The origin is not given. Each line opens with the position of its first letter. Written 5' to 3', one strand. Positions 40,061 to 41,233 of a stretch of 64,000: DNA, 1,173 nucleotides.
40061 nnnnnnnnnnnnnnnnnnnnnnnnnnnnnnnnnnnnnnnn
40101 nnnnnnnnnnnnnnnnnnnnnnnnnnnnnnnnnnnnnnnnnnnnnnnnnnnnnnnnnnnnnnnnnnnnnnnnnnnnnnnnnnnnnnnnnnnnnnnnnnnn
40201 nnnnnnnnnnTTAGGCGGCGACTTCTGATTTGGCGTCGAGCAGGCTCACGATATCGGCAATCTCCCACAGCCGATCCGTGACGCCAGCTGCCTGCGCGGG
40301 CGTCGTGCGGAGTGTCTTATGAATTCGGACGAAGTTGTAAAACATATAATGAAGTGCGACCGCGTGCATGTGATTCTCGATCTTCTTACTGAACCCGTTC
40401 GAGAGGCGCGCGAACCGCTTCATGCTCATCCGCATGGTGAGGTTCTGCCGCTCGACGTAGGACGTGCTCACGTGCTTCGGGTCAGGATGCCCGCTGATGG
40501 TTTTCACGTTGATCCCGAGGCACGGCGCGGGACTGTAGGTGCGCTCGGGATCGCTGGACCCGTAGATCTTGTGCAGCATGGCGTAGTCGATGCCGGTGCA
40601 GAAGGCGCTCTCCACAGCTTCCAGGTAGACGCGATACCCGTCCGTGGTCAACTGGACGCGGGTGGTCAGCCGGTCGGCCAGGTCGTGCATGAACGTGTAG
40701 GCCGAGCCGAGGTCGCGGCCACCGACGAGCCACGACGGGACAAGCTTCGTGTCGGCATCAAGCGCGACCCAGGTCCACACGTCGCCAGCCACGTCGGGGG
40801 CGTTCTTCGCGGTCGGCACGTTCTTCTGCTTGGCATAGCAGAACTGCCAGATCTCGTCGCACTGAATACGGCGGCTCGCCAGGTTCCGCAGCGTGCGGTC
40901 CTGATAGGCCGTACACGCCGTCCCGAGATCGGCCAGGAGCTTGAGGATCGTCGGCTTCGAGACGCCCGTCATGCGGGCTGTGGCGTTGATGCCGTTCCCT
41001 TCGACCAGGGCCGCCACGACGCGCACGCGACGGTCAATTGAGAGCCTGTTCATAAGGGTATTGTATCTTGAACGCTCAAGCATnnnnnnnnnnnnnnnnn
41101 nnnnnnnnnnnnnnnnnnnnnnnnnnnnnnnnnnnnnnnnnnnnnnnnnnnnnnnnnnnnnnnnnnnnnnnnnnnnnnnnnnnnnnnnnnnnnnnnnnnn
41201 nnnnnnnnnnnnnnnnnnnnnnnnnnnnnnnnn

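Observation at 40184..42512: Complete IS1-family element with IRs and an 8-bp TSD mobilised with about 1.4 kb of passenger DNA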

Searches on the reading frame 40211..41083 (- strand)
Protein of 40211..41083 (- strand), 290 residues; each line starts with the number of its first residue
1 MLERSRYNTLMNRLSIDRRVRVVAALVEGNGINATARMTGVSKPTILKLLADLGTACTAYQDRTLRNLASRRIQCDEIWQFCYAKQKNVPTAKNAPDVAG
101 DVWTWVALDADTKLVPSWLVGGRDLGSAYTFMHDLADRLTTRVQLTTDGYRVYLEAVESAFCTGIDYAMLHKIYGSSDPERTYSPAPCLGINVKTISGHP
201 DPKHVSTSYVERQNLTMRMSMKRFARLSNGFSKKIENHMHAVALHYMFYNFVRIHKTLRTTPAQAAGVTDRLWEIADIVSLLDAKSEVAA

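Call 4: search_protein_families(library=pfam, proteins=[window:40211-41083:-], max_evalue=0.01)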
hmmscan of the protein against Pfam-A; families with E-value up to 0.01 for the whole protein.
window:40211-41083:- (290 aa): 2 families
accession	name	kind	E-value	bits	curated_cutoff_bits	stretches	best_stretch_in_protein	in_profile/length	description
PF03400.19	DDE_Tnp_IS1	-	1.7e-05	25.6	24.1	1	206-243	85-122/131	IS1 transposase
PF13610.12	DDE_Tnp_IS240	-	7.1e-05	23.4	27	1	103-166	19-83/139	DDE domain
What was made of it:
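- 40211..41053 (-): Transposase gene: 280 aa, a single ORF with an N-terminal helix-turn-helix (HTH) and D66/D138/E201. Pfam DDE_Tnp_IS1 scores 25.6 bits against a gathering score of 24.1 (call 4).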

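Call 5: search_protein_families(library=ncbifam, proteins=[window:40211-41083:-], max_evalue=0.01)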
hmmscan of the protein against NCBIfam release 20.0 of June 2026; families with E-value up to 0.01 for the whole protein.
window:40211-41083:- (290 aa): 2 families
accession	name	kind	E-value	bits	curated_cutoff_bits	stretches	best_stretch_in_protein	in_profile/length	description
NF033558.1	transpos_IS1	equivalog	4.8e-16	59.3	100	1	19-159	45-169/199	IS1 family transposase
NF033587.1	transpos_IS6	equivalog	3.7e-08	33.3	125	1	102-160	84-143/202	IS6 family transposase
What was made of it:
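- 40211..41053 (-): NCBIfam IS1 scores 59 bits with E 5e-16, below the cutoff of 100 (call 5).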

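Call 9: find_homologous_proteins(query=window:40211-41053:-)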
Query window:40211-41053:- (280 aa): 8000 proteins with E <= 0.001 among 8000 candidates; the best 120 are listed.
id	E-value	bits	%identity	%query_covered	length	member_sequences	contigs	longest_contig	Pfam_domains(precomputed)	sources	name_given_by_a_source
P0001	1.4e-179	613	97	100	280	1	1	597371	PF13610.13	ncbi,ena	-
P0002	1.2e-177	607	96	100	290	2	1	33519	PF13610.13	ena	-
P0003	6.4e-176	601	95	100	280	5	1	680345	PF13610.13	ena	-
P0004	7.5e-173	591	93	100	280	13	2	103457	PF03400.19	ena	-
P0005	1.5e-160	551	87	100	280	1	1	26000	-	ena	-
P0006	2.6e-154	530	84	100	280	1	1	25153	PF13610.13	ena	-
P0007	3.1e-153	527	84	100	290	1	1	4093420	PF03400.19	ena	-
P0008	1.8e-149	514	83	100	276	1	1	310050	PF03400.19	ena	-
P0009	1.7e-142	491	80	98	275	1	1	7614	PF03400.19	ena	-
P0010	2.4e-140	484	75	100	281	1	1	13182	PF03400.19,PF13610.13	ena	-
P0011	1.6e-139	482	95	78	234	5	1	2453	-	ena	-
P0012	2.2e-138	478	77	97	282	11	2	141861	PF03400.19,PF13610.13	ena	-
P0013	6.5e-137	473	83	88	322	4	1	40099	-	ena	-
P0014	3.3e-135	468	73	100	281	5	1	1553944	PF13610.13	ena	-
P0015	7.3e-135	466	75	100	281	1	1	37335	PF03400.19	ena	-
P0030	5.7e-130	450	71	98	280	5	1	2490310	PF03400.19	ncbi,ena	-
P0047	7.3e-126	437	70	98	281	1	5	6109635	PF03400.19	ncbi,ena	-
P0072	1.1e-121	423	68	99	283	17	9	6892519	PF03400.19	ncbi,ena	-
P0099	4.2e-119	415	65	100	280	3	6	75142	PF03400.19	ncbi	-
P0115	1.1e-118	413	66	100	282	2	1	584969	PF03400.19,PF13610.13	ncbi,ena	-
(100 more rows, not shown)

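Call 10: find_encoding_contigs(protein=P0001, flank=4000, max_places=4)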
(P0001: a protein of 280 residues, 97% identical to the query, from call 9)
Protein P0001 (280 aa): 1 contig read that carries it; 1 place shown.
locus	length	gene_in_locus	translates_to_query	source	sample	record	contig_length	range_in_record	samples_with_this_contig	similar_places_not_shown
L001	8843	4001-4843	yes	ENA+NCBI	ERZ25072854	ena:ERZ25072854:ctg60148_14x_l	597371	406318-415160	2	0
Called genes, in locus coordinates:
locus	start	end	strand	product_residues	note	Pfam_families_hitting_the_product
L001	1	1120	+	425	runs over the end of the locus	PF06441:EHN, PF00561:Abhydrolase_1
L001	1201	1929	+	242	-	PF01464:SLT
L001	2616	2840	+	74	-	-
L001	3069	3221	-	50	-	-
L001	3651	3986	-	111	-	-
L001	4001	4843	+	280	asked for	PF13610:DDE_Tnp_IS240 (faint)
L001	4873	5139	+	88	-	-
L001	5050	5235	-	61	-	-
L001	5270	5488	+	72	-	-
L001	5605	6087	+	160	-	-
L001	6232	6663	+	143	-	PF00210:Ferritin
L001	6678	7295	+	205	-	PF04366:Ysc84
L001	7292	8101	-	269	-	PF13276:HTH_21, PF00665:rve, PF13683:rve_3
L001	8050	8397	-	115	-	PF01527:HTH_Tnp_1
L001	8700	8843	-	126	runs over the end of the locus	-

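Call 11: find_encoding_contigs(protein=P0003, flank=4000, max_places=4)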
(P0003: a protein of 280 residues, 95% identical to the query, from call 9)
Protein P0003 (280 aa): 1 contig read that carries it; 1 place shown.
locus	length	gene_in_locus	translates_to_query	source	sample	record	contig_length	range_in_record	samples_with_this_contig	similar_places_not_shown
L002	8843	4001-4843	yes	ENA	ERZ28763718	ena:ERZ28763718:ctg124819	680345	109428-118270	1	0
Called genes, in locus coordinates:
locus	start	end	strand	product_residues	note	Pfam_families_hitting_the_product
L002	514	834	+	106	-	PF01527:HTH_Tnp_1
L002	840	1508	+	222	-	PF13276:HTH_21, PF00665:rve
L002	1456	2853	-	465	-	PF13384:HTH_23 (faint), PF13936:HTH_38, PF00665:rve (weak)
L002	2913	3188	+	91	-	PF13683:rve_3, PF13333:rve_2 (weak)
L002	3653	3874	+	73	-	-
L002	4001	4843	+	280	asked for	PF13610:DDE_Tnp_IS240 (faint)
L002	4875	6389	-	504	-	PF01134:GIDA, PF01262:AlaDh_PNT_C (faint), PF03486:HI0933_like (faint), PF07992:Pyr_redox_2, PF12831:FAD_oxidored (faint), PF00070:Pyr_redox, PF02852:Pyr_redox_dim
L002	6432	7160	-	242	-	PF00535:Glycos_transf_2, PF13641:Glyco_tranf_2_3 (weak)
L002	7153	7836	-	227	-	PF00561:Abhydrolase_1, PF05728:UPF0227, PF12146:Hydrolase_4 (faint), PF12697:Abhydrolase_6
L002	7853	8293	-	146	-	PF00856:SET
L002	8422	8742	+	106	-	PF01527:HTH_Tnp_1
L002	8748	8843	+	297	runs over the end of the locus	PF13276:HTH_21, PF00665:rve, PF13683:rve_3, PF13333:rve_2 (faint)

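Call 12: find_encoding_contigs(protein=P0004, flank=4000, max_places=4)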
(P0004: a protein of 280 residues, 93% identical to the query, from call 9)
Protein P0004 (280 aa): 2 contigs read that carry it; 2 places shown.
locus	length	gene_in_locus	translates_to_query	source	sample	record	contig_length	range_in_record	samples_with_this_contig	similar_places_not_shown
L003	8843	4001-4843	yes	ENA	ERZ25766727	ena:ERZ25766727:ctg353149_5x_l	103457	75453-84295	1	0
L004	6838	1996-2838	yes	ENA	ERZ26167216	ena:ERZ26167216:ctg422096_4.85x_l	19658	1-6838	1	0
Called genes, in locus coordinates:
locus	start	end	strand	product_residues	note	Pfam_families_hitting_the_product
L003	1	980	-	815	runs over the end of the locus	PF07635:PSCyt1 (faint), PF07626:PSD3, PF07637:PSD5, PF07631:PSD4, PF07627:PSCyt3, PF07624:PSD2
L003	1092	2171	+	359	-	PF13384:HTH_23, PF13518:HTH_28, PF13551:HTH_29, PF13565:HTH_32, PF13358:DDE_3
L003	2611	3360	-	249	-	-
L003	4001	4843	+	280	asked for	PF03400:DDE_Tnp_IS1 (faint)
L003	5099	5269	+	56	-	PF07411:DUF1508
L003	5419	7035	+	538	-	PF12796:Ank_2, PF00023:Ank (weak), PF13857:Ank_5 (weak), PF00023:Ank (weak), PF12796:Ank_2, PF13637:Ank_4, PF13857:Ank_5, PF00023:Ank (weak), +3 more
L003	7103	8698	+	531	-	PF12796:Ank_2, PF00023:Ank, PF12796:Ank_2, PF13857:Ank_5 (weak), PF13637:Ank_4 (weak), PF12796:Ank_2, PF00023:Ank (weak), PF13637:Ank_4 (weak), +2 more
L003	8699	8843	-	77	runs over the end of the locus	-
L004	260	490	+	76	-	-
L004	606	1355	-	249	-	-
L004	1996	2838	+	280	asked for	PF03400:DDE_Tnp_IS1 (faint)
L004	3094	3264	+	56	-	PF07411:DUF1508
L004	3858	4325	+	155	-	-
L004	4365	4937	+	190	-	-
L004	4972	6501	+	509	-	PF02463:SMC_N (weak), PF13166:AAA_13 (faint), PF13304:AAA_21 (weak)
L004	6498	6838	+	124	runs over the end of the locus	-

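Call 16: find_related_loci(query=window:40211-41053:-, collection=genome_contigs, flank=5000)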
Query window:40211-41053:- (280 aa) in genome_contigs; peptide patterns used: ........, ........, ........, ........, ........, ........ (x = any residue, [..] = any of these).
226 stretches matched a pattern; 182 encode a relative of the query (tblastn E <= 1e-3); the best 80 are kept; 80 distinct loci.
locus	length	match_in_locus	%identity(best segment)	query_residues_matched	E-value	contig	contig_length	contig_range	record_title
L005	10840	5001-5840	97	1-280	0e+0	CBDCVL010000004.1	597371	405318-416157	MAG: Vicinamibacterales bacterium isolate 95cd3e5d-8026-4a94-9c22-e269ce7c2288 genome assembly, contig: contig_4, whole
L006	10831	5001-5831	69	1-276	4e-133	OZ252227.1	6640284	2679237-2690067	MAG: Vicinamibacterales bacterium isolate cd9bc89c-c98a-4b3d-bcbe-5a790f0e95a9 genome assembly, chromosome: 1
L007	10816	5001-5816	69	1-272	2e-126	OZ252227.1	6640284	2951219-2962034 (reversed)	MAG: Vicinamibacterales bacterium isolate cd9bc89c-c98a-4b3d-bcbe-5a790f0e95a9 genome assembly, chromosome: 1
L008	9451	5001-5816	65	1-271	1e-124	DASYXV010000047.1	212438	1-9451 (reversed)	MAG TPA_asm: Candidatus Acidiferrales bacterium isolate SMAG_U6317 k141_19361, whole genome shotgun sequence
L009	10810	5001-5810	64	1-270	5e-123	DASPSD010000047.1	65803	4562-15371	MAG TPA_asm: Candidatus Sulfotelmatobacter sp. isolate SMAG_U12242 k141_1519599, whole genome shotgun sequence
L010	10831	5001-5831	63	5-280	1e-122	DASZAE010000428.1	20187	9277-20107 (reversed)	MAG TPA_asm: Terriglobia bacterium isolate SMAG_U6380 k141_128251, whole genome shotgun sequence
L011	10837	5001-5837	64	1-278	2e-122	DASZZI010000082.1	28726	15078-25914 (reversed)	MAG TPA_asm: Candidatus Acidoferrum sp. isolate SMAG_U6232 k141_305705, whole genome shotgun sequence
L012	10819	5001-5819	68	1-272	3e-122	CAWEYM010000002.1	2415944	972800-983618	MAG: uncultured Acidobacteriota bacterium isolate MFD05942.bin.1.97 genome assembly, contig: contig_17819, whole genome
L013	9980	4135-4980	63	1-280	8e-122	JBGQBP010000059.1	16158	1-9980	MAG: Candidatus Binatia bacterium isolate OBJ2_061818_110_61 k141_754053_length_16158_cov_39.6053, whole genome shotgun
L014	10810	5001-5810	64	1-270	3e-122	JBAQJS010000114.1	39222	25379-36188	MAG: Candidatus Acidiferrales bacterium isolate MFD06488_ilm_asm_bin26 k127_296873, whole genome shotgun sequence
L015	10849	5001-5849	64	1-280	5e-122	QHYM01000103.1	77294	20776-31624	MAG: Acidobacteria bacterium isolate gp2 AA88 14_0929_02_30cm_scaffold_267_curated, whole genome shotgun sequence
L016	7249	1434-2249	65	1-272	1e-121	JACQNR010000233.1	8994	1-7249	MAG: Acidobacteria bacterium isolate NC_groundwater_1260_Ag_S-0.2um_59_51 S_p2_S4_coassembly_k141_2011907, whole genome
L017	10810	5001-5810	62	1-270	8e-122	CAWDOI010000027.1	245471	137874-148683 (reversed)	MAG: uncultured Acidobacteriota bacterium isolate MFD03399.bin.3.157 genome assembly, contig: contig_34376, whole genome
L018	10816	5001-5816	64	1-272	4e-121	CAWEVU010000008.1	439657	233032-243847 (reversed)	MAG: uncultured Acidobacteriota bacterium isolate MFD09222.bin.1.119 genome assembly, contig: contig_51455, whole genome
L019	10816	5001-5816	62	1-272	1e-120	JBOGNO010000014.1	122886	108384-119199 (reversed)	MAG: Candidatus Acidiferrales bacterium isolate SE1532_maxbin2.bin.1 NODE_27_length_122886_cov_2.210103, whole genome sh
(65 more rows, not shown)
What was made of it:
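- Closest relative, at 97%, in a Vicinamibacterales MAG: call 16.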

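Call 29: list_cluster_members(proteins=[P0001, P0030, P0047, P0072, P0099, P0115])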
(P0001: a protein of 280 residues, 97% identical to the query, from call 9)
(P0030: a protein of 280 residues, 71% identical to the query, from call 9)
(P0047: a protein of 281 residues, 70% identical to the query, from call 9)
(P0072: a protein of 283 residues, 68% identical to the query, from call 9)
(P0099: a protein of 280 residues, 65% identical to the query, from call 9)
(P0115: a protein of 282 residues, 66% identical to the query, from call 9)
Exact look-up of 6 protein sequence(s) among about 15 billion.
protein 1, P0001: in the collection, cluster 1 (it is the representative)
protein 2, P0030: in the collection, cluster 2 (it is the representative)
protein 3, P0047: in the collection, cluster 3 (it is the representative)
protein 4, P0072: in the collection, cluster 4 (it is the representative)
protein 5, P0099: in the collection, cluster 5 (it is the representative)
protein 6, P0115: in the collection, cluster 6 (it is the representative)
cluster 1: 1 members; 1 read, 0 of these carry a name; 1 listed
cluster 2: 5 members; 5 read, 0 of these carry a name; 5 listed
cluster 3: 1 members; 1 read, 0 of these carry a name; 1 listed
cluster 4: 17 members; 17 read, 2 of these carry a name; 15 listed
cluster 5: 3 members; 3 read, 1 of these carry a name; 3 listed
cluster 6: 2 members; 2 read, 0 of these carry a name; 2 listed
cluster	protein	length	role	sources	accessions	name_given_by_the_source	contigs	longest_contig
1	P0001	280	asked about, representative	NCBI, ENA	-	-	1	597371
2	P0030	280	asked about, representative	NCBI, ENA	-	-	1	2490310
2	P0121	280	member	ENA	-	-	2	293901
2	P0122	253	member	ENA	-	-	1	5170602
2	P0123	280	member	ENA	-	-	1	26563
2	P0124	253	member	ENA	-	-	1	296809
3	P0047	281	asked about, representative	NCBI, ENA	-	-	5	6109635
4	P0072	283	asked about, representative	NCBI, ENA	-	-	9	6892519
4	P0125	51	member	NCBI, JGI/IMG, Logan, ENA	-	hypothetical protein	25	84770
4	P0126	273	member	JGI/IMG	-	IS1 family transposase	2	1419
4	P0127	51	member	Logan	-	-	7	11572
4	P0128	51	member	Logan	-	-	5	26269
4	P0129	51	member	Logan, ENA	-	-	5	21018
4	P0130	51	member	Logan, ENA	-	-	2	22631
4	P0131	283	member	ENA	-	-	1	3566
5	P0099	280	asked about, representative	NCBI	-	-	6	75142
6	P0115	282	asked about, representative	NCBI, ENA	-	-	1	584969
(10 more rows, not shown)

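Call 43: search_dna_similar(query=window:40211-41053:-, collection=plasmids, mode=protein, max_rows=25)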
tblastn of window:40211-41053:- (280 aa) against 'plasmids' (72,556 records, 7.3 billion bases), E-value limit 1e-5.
Records with a match: 19; places in all: 21; records where one place covers at least 80% of the query: 5.
Best place of each record, by identity: 60-80% 5; <60% 14.
By first word of the organism name: Mesorhizobium 6; Deinococcus 3; Bradyrhizobium 2; Methylocapsa 1; Acidiphilium 1; Hoeflea 1; Sphingomonas 1; Bosea 1; Spirosoma 1; Methylobacterium 1; and 1 more.
By predicted mobility (MOB-suite, as given by PLSDB): non-mobilizable 16; mobilizable 2; conjugative 1.
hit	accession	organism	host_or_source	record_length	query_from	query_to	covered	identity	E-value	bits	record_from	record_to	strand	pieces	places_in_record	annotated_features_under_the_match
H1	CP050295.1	Mesorhizobium loti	Oxytropis kamtschatica,cell ...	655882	1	274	98%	62.3%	4e-110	356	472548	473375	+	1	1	IS1 family transposase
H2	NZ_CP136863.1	Methylocapsa polymorpha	Shagnum peat sample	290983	1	274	98%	59.9%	3e-102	333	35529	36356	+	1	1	helix-turn-helix domain-containing protein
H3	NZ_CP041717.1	Acidiphilium multivorum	Cell culture,activated sludge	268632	1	276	99%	59.0%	1e-108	352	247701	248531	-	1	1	IS1 family transposase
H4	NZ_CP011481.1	Hoeflea sp. IMCC20628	-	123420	2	276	98%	52.2%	6e-91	301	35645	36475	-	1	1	IS1 family transposase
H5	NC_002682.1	Mesorhizobium japonicum MAFF 303099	-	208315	44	211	60%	48.6%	2e-37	147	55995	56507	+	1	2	none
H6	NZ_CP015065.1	Mesorhizobium ciceri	Astragalus pelecinus,Pure Sample,Plant ...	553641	143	275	46%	62.1%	4e-35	173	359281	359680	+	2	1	none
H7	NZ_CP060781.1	Sphingomonas daechungensis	single bacterial strain,sediment of a ...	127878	1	273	98%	26.6%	4e-25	111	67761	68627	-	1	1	IS1 family transposase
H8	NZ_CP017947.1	Bosea sp. Tri-49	Oxytropis triphylla,cell culture,root ...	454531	173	280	39%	61.3%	6e-36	143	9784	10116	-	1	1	none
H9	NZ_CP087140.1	Spirosoma sp. KNUC1025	Brassica napus,single cell,rhizosphere ...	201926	163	273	39%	54.6%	3e-20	124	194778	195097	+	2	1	none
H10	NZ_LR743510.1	Methylobacterium bullatum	-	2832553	185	274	32%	64.4%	2e-32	132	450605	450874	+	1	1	none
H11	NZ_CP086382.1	Deinococcus radiophilus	Harpadon nehereus,cell culture,2 Mrad ...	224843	63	243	65%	29.3%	2e-7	59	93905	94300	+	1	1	none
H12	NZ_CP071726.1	Acaryochloris sp. 'Moss Beach'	culture,intertidal zone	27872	55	240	66%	28.0%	1e-8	63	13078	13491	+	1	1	IS1 family transposase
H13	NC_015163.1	Deinococcus proteolyticus MRP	feces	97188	63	243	65%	27.1%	2e-6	56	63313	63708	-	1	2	IS1 family transposase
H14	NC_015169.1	Deinococcus proteolyticus MRP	feces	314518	63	243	65%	27.1%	2e-6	56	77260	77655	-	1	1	IS1 family transposase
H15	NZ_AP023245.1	Mesorhizobium sp. 113-3-3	Lotus japonicus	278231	131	257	45%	38.3%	3e-12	74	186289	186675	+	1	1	hypothetical protein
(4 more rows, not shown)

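Call 44: get_annotated_region(hit=H1, flank=4000)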
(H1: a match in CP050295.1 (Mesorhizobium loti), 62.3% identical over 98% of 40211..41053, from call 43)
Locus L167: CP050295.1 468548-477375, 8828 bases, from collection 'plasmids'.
description: Mesorhizobium loti strain 582 plasmid p_1, complete sequence
organism: Mesorhizobium loti (NCBI taxid 381)
taxonomy: Bacteria; Pseudomonadota; Alphaproteobacteria; Hyphomicrobiales; Phyllobacteriaceae; Mesorhizobium; Mesorhizobium loti
host: -; source: Oxytropis kamtschatica,cell culture,root nodule; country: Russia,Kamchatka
typing (MOB-suite, as given by PLSDB): non-mobilizable; mating-pair formation MPF_T
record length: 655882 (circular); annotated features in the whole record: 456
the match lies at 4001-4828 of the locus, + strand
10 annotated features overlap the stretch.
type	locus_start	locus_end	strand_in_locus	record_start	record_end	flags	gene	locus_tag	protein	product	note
CDS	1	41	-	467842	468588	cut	-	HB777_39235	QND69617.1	Crp/Fnr family transcriptional regulator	-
CDS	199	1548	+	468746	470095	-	hemN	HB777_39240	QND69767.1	oxygen-independent coproporphyrinogen III oxidase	-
CDS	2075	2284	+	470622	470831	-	-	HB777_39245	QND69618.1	histone H1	-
CDS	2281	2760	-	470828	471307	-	-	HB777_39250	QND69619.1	hypothetical protein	-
CDS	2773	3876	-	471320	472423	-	-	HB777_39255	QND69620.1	helix-turn-helix domain-containing protein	-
CDS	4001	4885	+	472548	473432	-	-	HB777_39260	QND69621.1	IS1 family transposase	-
CDS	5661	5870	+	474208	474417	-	-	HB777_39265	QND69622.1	hypothetical protein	-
CDS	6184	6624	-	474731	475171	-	-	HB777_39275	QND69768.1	hypothetical protein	-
CDS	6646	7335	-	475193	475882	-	-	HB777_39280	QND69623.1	DsbA family protein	-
CDS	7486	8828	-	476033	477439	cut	-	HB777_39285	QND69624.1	dicarboxylate/amino acid:cation symporter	-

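Call 45: get_annotated_region(hit=H3, flank=4000)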
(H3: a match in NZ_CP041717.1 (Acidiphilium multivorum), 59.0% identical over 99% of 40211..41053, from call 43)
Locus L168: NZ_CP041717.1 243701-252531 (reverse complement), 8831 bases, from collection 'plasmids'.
description: Acidiphilium multivorum strain JZ-6 plasmid unnamed1, complete sequence
organism: Acidiphilium multivorum (NCBI taxid 62140)
taxonomy: Bacteria; Pseudomonadota; Alphaproteobacteria; Rhodospirillales; Acetobacteraceae; Acidiphilium; Acidiphilium multivorum
host: -; source: Cell culture,activated sludge; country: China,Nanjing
typing (MOB-suite, as given by PLSDB): non-mobilizable; mating-pair formation MPF_I
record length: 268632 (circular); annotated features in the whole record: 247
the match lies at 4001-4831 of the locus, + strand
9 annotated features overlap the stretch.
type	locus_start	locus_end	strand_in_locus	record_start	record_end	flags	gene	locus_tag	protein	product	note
CDS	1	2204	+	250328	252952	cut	-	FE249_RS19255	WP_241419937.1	sigma factor-like helix-turn-helix DNA-binding protein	GO:0006352 - DNA-templated transcription initiation [Evidence IEA]; GO:0006355 - regulation of DNA-templated ...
CDS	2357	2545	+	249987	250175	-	-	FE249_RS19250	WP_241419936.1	hypothetical protein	-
CDS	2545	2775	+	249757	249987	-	-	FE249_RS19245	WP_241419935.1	hypothetical protein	-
CDS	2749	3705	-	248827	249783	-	-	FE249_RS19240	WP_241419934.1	hypothetical protein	-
CDS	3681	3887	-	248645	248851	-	-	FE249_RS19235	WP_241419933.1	hypothetical protein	-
CDS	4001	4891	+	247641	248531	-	-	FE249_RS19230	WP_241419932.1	IS1 family transposase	-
CDS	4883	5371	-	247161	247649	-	-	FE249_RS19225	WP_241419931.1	RES domain-containing protein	-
CDS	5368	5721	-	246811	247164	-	-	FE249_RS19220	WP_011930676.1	MbcA/ParS/Xre antitoxin family protein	-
CDS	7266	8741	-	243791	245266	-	-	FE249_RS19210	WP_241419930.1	AAA family ATPase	-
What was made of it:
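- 40211..41053 (-): More than 8,000 homologs exist, named 'IS1 family transposase' by JGI and NCBI (calls 9, 43-45).
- On IS1 family: Homologs are named 'IS1 family transposase' by JGI and NCBI (calls 9, 29, 43-45).
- IS1-type transposase: calls 4, 5, 9, 43-45. NCBI and JGI name the homologs as IS1 family (calls 9, 43-45).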
